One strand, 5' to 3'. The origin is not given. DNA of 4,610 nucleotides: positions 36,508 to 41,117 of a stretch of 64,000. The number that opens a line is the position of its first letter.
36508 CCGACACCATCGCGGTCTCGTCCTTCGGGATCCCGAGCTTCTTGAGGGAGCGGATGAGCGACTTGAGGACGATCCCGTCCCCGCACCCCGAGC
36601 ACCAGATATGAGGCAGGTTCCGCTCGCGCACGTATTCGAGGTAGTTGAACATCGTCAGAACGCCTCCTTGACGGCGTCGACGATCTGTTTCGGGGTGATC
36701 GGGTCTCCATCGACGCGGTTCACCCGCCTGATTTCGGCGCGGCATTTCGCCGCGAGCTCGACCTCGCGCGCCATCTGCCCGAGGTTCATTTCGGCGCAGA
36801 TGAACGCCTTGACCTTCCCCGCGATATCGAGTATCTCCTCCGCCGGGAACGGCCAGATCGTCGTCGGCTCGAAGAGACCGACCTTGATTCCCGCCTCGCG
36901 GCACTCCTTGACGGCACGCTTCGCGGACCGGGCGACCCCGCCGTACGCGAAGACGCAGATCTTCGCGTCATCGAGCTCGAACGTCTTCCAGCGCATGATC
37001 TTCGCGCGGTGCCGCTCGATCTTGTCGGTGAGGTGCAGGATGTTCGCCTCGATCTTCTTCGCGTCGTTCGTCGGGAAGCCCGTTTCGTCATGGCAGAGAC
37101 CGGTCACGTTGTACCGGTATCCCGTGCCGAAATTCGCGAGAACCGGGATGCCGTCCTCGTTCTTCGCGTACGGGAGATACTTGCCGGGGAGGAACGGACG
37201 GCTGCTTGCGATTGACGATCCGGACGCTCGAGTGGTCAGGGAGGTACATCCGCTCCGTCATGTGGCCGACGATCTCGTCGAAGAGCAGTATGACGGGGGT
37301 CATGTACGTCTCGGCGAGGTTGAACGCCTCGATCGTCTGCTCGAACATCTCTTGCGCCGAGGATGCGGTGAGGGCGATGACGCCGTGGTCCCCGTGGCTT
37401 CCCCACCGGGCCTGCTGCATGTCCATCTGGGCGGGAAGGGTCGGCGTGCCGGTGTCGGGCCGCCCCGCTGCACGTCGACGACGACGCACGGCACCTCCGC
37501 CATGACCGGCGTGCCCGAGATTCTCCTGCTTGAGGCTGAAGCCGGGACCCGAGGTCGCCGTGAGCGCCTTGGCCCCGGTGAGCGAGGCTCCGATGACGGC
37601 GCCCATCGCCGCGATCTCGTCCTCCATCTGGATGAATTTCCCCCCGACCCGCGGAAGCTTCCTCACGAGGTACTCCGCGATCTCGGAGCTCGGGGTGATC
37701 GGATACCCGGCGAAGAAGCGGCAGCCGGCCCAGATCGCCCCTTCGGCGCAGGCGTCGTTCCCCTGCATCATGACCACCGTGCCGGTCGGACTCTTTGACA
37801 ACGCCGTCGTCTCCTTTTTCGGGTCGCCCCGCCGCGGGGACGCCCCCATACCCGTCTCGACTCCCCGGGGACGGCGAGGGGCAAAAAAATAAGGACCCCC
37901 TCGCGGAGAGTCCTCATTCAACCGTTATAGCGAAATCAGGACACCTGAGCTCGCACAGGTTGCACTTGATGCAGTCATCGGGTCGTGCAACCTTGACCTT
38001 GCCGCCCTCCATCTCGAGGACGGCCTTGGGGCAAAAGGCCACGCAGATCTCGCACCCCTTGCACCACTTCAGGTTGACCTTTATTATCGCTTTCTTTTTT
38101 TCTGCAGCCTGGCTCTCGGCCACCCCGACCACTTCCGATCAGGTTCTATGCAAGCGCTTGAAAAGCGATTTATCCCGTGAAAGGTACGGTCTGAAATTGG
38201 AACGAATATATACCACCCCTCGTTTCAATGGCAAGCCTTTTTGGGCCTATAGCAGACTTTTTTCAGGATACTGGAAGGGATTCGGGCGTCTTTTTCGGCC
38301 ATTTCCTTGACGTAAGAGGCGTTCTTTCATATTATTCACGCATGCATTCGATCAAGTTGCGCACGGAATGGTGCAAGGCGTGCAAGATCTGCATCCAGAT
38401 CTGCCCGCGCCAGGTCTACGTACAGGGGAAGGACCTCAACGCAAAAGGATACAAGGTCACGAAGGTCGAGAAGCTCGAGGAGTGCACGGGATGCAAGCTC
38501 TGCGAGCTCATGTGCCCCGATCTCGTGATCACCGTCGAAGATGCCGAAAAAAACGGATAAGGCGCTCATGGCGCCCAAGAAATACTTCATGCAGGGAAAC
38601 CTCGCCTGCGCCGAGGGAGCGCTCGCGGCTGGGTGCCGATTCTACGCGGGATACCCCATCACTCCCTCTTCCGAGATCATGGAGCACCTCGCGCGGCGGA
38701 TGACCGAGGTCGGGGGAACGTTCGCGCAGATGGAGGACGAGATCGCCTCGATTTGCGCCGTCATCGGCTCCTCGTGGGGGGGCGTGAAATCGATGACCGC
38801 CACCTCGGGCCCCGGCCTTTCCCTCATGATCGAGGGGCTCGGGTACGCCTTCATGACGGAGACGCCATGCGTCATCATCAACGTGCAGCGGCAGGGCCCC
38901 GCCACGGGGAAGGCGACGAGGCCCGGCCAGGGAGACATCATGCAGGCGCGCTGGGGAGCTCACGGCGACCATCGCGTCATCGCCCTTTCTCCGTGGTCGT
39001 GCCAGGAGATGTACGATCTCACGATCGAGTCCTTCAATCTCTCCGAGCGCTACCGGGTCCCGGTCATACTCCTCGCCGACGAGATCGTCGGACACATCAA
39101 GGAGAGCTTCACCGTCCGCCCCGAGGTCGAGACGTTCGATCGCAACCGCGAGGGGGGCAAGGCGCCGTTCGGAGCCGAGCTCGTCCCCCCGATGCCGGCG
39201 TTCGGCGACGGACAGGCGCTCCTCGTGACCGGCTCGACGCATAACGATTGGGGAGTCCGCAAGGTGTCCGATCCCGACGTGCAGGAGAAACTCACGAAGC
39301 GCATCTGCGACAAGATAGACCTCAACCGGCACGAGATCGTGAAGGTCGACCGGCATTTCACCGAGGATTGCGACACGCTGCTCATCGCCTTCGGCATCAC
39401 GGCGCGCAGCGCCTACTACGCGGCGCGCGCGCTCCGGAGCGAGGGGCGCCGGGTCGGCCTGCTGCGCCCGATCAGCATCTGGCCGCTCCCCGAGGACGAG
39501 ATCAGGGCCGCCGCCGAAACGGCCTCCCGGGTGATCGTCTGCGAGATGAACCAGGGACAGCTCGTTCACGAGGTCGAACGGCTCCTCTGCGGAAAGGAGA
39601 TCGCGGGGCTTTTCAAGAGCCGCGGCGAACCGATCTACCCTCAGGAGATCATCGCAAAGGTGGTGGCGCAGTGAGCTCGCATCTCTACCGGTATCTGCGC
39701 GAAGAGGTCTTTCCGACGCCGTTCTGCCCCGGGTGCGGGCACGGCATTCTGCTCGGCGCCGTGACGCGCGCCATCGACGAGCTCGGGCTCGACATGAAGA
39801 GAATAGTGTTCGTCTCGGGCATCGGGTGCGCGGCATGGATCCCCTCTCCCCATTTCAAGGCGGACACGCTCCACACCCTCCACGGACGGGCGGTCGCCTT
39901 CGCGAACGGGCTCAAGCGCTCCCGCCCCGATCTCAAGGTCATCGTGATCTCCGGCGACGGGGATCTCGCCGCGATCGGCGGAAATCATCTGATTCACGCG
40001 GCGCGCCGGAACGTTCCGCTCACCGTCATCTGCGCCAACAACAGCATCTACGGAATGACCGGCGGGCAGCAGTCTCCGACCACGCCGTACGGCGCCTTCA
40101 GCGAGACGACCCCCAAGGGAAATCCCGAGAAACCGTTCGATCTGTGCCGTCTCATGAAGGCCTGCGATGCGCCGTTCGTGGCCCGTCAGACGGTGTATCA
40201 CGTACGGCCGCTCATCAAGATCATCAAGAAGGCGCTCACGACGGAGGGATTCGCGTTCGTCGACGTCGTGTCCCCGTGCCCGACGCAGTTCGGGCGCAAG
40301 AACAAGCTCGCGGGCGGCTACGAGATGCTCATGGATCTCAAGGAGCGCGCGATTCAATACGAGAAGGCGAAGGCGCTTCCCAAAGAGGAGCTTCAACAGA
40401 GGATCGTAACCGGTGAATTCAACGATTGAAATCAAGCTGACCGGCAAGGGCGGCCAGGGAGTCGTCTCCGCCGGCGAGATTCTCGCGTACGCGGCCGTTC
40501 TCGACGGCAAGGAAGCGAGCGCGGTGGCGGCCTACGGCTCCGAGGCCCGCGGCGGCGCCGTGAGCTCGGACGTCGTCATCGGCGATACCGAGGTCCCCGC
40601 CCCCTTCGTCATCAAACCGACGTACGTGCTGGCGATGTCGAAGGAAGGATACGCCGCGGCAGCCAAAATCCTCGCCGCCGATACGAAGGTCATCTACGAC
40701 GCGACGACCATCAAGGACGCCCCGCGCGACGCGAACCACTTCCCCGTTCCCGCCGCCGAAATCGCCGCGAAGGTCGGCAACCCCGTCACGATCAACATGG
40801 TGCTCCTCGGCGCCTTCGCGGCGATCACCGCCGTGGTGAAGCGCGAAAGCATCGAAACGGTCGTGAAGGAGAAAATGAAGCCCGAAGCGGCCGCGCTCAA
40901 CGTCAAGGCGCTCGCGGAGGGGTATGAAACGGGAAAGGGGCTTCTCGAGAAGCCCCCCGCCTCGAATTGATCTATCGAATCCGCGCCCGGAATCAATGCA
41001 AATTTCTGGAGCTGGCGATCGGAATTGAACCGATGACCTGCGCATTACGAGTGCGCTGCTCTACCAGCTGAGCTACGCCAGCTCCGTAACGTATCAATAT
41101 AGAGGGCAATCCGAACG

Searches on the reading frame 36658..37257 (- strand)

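Call 17: search_protein_families(library=pfam, proteins=[window:36658-37257:-])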
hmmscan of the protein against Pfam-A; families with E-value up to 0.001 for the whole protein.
window:36658-37257:- (200 aa): 2 families
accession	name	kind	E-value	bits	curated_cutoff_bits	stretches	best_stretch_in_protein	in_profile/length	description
PF17147.9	PFOR_II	-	6.7e-24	84.6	27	1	98-192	1-102/102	Pyruvate:ferredoxin oxidoreductase core domain II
PF02780.25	Transketolase_C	-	1.8e-06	28.3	25.9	1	97-172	9-84/124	Transketolase, C-terminal domain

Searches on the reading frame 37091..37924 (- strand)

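Call 17: search_protein_families(library=pfam, proteins=[window:37091-37924:-])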
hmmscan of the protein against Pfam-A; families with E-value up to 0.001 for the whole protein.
window:37091-37924:- (278 aa): 1 family
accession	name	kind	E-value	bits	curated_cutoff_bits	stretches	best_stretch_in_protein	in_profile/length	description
PF01855.24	POR_N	-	5.4e-54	183.8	27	1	61-244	1-184/231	Pyruvate flavodoxin/ferredoxin oxidoreductase, thiamine diP-bdg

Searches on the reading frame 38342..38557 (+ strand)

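Call 17: search_protein_families(library=pfam, proteins=[window:38342-38557:+])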
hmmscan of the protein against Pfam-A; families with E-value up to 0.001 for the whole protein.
window:38342-38557:+ (72 aa): 10 families
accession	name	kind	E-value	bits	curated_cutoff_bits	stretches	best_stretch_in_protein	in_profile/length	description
PF00037.32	Fer4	-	2.5e-09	37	21.1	2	46-64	6-24/24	4Fe-4S binding domain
PF12838.12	Fer4_7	-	1.7e-08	35.2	27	1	11-59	2-49/52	4Fe-4S dicluster domain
PF14697.11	Fer4_21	-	1.2e-07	32.2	35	1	37-59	31-52/59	4Fe-4S dicluster domain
PF13187.11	Fer4_9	-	4.7e-07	30.2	27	1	11-60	2-49/52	4Fe-4S dicluster domain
PF12797.12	Fer4_2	-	8.8e-07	28.9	24.5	0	44-59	6-21/22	4Fe-4S binding domain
PF12800.12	Fer4_4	-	1.7e-06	28.3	24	0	8-23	1-16/17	4Fe-4S binding domain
PF13237.11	Fer4_10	-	5.8e-06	26.6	25.5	1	5-59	3-53/53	4Fe-4S dicluster domain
PF13484.11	Fer4_16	-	2.9e-05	25.2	30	0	11-59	2-64/66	4Fe-4S double cluster binding domain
PF12837.12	Fer4_6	-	0.00077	19.7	25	0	11-26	9-24/24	4Fe-4S binding domain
PF13370.11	Fer4_13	-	0.0009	20.3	24.5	0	46-61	4-19/58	4Fe-4S single cluster domain of Ferredoxin I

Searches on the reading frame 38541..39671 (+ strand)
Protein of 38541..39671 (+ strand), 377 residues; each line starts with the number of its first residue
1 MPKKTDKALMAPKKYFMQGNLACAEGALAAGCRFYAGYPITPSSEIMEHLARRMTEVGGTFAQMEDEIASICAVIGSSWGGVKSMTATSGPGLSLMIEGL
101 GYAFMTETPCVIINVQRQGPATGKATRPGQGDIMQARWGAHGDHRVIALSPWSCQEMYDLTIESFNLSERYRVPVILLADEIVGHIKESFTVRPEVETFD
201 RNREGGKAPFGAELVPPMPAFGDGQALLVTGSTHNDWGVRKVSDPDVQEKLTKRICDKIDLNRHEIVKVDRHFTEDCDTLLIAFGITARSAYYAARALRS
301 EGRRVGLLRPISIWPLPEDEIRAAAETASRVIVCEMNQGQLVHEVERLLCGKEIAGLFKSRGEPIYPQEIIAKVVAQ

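Call 17: search_protein_families(library=pfam, proteins=[window:38541-39671:+])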
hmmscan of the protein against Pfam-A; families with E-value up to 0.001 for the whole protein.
window:38541-39671:+ (377 aa): 4 families
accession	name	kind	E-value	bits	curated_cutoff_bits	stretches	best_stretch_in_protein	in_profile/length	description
PF01855.24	POR_N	-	3e-65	220.6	27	1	25-244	1-221/231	Pyruvate flavodoxin/ferredoxin oxidoreductase, thiamine diP-bdg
PF17147.9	PFOR_II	-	3.9e-17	62.9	27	1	278-354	2-86/102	Pyruvate:ferredoxin oxidoreductase core domain II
PF02780.25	Transketolase_C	-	5.3e-08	33.2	25.9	1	275-335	8-68/124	Transketolase, C-terminal domain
PF02776.23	TPP_enzyme_N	-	0.00074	19.7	26.8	0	29-124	13-107/119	Thiamine pyrophosphate enzyme, N-terminal TPP binding domain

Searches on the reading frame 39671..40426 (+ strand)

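Call 41: search_protein_families(library=pfam, proteins=[window:39671-40426:+])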
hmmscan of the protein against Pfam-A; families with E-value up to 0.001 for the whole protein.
window:39671-40426:+ (252 aa): 1 family
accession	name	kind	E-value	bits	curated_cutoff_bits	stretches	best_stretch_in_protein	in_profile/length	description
PF02775.26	TPP_enzyme_C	-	5.1e-34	117.7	21.9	1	59-199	18-151/151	Thiamine pyrophosphate enzyme, C-terminal TPP binding domain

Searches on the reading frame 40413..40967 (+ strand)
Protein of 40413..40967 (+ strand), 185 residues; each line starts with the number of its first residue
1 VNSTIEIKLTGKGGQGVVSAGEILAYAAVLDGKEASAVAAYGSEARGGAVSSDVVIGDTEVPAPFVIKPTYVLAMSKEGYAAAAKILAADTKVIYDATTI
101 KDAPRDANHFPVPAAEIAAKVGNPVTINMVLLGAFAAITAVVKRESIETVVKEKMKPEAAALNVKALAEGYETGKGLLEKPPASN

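Call 41: search_protein_families(library=pfam, proteins=[window:40413-40967:+])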
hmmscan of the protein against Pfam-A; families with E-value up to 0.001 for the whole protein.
window:40413-40967:+ (185 aa): 1 family
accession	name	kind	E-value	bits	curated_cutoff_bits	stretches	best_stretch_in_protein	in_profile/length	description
PF01558.24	POR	-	9.6e-37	127.2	27.4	1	13-172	1-173/173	Pyruvate ferredoxin/flavodoxin oxidoreductase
